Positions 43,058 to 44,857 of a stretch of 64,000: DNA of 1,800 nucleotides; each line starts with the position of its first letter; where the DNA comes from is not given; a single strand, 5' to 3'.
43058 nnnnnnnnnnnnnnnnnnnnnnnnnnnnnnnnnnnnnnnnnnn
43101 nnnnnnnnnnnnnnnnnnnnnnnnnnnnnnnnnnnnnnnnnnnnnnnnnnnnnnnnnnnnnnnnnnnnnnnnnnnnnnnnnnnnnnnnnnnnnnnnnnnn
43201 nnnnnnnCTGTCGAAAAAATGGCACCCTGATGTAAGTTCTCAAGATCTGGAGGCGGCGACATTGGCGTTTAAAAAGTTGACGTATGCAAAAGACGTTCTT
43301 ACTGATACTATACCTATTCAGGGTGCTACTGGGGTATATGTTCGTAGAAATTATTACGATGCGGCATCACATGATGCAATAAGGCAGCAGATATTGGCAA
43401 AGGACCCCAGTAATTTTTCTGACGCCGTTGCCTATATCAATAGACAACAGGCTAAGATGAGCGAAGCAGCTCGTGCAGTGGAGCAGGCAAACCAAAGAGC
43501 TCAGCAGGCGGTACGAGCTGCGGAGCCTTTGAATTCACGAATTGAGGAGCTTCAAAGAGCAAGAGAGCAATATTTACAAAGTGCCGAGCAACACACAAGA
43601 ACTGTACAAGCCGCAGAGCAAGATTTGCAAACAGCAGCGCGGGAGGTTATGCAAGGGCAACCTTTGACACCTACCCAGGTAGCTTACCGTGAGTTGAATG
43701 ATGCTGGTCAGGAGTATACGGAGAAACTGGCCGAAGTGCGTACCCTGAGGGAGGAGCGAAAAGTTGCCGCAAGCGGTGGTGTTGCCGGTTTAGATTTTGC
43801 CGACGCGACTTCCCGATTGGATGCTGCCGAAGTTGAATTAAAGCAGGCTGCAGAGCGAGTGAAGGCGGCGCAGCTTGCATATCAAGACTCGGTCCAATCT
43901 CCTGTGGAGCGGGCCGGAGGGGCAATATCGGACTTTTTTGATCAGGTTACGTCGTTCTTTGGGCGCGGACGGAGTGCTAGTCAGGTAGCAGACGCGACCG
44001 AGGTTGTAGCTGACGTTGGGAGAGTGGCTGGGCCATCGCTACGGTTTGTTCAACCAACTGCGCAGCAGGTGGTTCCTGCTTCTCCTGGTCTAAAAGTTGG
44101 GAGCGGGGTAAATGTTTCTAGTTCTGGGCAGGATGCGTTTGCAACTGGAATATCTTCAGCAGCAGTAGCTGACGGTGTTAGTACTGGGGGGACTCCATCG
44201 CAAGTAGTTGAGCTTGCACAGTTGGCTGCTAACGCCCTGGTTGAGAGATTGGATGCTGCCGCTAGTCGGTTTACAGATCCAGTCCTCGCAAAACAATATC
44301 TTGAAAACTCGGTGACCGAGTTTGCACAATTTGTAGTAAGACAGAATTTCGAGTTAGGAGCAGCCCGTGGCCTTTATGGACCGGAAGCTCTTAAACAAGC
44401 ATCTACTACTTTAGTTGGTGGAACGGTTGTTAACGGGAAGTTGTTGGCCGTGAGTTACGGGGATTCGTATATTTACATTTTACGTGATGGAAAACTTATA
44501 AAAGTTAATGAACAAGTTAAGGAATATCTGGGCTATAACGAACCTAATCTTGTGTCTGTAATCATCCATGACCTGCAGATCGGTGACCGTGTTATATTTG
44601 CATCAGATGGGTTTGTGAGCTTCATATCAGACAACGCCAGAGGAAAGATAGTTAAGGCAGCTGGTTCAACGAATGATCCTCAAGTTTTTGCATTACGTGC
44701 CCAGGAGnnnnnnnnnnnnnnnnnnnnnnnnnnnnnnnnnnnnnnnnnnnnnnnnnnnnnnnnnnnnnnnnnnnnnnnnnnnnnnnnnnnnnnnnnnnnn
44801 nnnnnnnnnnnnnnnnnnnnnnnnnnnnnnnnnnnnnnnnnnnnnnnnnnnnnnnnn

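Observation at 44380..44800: PP2C/SpoIIE-type phosphatase core inside the giant protein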

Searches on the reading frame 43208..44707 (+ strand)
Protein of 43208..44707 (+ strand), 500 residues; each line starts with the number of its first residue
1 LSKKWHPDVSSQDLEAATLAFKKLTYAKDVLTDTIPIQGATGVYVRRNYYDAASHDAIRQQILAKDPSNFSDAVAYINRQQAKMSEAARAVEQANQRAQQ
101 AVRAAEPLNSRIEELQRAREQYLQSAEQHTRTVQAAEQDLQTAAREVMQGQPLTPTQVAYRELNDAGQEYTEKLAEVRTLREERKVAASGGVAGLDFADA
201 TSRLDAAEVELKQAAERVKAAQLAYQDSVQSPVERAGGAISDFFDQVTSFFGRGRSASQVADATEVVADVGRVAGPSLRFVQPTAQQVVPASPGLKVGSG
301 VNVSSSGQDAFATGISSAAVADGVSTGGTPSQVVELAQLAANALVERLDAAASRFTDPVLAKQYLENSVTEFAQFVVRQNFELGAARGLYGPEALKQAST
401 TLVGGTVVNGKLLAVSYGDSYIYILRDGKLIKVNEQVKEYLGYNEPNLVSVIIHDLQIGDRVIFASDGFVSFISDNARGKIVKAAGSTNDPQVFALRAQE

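Call 18: search_protein_families(library=pfam, proteins=[window:43208-44707:+], max_evalue=0.05)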
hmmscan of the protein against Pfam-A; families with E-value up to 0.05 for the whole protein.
window:43208-44707:+ (500 aa): 3 families
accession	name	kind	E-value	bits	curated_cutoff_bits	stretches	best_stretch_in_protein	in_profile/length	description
PF00226.36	DnaJ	-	0.00035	21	27.8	1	1-33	24-55/63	DnaJ domain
PF02226.22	Pico_P1A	-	0.0025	18.2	21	1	39-75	21-57/68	Picornavirus coat protein (VP4)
PF13426.13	PAS_9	-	0.019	15.7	27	0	420-457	3-40/103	PAS domain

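Call 37: search_protein_families(library=phrogs, proteins=[window:43208-44707:+], max_evalue=0.01)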
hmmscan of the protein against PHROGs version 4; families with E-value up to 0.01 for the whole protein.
window:43208-44707:+ (500 aa): 4 families
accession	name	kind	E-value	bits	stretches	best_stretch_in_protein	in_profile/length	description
phrog_1272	-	tail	0.0023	16.7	1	58-263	42-251/1606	tail length tape measure protein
phrog_167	-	tail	0.0035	16.1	1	77-250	112-261/1555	tail length tape measure protein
phrog_9757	-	unknown function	0.0042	15.3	0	71-205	923-1043/2141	-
phrog_4704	-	tail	0.0047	16.6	1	65-251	17-197/625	tail length tape measure protein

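Call 79: search_protein_families(library=ncbifam, proteins=[window:43208-44707:+], max_evalue=0.01)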
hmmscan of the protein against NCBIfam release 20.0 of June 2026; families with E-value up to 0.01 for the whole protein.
window:43208-44707:+ (500 aa): 4 families
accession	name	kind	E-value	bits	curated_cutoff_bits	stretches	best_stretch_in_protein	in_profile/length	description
NF033484.1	Stp1_PP2C_phos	equivalog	2.2e-06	27.3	230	1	315-433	24-125/232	Stp1/IreP family PP2C-type Ser/Thr phosphatase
TIGR02168.1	SMC_prok_B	equivalog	0.00054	17.8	567.35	1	69-221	338-496/1181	chromosome segregation protein SMC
TIGR02349.1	DnaJ_bact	equivalog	0.0026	17.2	377.2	1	1-89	24-101/354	molecular chaperone DnaJ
NF045487.1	ASRP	equivalog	0.0037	15.9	300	1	76-234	321-478/593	archaea-specific SMC-related protein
